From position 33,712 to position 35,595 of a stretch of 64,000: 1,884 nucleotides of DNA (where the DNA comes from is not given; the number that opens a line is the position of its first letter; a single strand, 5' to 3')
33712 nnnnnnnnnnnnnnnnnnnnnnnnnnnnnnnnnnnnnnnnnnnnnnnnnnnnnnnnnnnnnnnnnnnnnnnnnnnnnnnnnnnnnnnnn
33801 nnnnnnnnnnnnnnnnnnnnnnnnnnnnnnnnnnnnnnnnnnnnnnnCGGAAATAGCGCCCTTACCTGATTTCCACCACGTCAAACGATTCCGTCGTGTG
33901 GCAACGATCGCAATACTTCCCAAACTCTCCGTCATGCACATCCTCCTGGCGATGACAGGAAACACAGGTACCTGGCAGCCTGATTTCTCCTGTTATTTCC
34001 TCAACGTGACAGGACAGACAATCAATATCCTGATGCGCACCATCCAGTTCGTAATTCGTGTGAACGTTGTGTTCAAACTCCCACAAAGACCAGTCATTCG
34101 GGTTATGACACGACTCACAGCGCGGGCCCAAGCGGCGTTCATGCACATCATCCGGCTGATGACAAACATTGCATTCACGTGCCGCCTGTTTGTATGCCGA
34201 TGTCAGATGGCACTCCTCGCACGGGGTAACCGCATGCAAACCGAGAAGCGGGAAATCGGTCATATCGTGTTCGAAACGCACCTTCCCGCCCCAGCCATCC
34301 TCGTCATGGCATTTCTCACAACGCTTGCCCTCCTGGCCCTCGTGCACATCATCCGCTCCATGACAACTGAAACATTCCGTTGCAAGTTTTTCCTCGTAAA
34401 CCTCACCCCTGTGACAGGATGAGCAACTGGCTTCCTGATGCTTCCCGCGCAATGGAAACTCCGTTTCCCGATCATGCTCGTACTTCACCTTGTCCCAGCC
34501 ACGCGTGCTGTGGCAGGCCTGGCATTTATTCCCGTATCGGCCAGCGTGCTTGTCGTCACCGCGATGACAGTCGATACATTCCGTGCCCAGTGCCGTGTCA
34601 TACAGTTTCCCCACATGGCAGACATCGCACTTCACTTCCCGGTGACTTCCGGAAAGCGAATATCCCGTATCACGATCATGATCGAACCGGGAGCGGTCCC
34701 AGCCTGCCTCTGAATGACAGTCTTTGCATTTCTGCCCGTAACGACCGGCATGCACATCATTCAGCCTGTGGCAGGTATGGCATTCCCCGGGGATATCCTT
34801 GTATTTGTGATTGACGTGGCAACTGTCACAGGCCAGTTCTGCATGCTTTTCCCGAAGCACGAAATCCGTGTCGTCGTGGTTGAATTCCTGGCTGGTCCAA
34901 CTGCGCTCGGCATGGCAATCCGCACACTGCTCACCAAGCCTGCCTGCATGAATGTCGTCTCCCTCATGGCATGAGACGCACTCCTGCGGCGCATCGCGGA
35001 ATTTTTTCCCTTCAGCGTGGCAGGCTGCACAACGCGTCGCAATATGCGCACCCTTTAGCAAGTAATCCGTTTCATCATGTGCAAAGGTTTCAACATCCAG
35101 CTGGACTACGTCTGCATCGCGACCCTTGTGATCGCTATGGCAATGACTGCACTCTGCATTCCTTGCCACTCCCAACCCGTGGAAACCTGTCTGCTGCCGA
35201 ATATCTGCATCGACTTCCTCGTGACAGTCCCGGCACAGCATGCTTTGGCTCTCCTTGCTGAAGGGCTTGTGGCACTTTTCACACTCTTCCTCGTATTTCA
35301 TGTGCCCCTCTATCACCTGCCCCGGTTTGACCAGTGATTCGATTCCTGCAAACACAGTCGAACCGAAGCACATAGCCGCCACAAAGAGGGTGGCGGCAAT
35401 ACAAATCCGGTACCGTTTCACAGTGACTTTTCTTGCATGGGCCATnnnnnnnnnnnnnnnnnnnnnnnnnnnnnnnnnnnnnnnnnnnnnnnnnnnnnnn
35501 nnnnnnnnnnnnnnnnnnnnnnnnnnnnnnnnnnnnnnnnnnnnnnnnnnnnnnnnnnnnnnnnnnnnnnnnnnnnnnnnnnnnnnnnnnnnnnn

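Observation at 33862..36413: Translationally coupled His-rich membrane protein + 21-heme periplasmic cytochrome (Cbc-like quinol:cytochrome module)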

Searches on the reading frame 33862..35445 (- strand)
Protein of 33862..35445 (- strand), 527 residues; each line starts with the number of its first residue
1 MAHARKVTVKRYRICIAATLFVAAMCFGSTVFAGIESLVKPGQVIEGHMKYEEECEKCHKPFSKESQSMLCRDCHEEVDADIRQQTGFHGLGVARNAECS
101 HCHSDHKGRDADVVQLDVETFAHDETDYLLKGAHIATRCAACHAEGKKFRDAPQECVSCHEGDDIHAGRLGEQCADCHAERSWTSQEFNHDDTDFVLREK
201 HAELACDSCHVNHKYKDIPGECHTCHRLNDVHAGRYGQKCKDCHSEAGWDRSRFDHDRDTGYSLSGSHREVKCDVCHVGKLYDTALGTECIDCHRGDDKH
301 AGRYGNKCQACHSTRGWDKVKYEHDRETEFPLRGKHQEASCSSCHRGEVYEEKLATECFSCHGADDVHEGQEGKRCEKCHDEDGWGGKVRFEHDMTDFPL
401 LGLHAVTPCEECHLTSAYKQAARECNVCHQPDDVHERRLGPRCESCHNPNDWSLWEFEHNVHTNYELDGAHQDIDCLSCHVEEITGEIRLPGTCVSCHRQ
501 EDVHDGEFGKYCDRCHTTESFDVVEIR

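Call 5: search_protein_families(library=pfam, proteins=[window:33862-35445:-], max_evalue=1)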
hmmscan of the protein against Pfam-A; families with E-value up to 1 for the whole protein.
window:33862-35445:- (527 aa): 3 families
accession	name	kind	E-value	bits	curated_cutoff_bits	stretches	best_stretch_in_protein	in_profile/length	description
PF14522.11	Cytochrome_C7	-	7.3e-31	106.2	24.8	7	230-295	6-67/67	Cytochrome c7 and related cytochrome c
PF14537.11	Cytochrom_c3_2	-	1.3e-17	64.4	25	5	286-362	5-78/79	Cytochrome c3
PF02085.21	Cytochrom_CIII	-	4.1e-09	37.2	22.9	3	48-111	28-90/101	Class III cytochrome C family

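Call 6: search_protein_families(library=ncbifam, proteins=[window:33862-35445:-], max_evalue=1)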
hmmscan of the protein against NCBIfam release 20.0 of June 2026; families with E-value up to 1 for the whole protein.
window:33862-35445:- (527 aa): 5 families
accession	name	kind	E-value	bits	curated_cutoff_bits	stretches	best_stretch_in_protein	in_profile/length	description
TIGR04257.1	nanowire_3heme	domain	2.7e-06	27.4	40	4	165-227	19-75/75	c(7)-type cytochrome triheme domain-containing protein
NF045713.1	CxxCH_16_HmcA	equivalog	0.0018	17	400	2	289-383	309-389/541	sulfate respiration complex hexadecaheme cytochrome HmcA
TIGR03508.1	decahem_SO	subfamily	0.035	13.6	192.2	1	53-161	95-197/258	DmsE family decaheme c-type cytochrome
TIGR00100.1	hypA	equivalog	0.52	10.4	88.1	2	192-235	59-104/116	hydrogenase maturation nickel metallochaperone HypA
NF038038.1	cytoc_DsrJ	equivalog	0.55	10.6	100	3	487-521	86-113/121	sulfate reduction electron transfer complex DsrMKJOP subunit DsrJ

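Call 50: search_solved_structures(query=window:33862-35445:-, max_evalue=0.01)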
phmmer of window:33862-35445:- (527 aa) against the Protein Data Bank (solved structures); distinct sequences matched with E-value up to 0.01: 0.
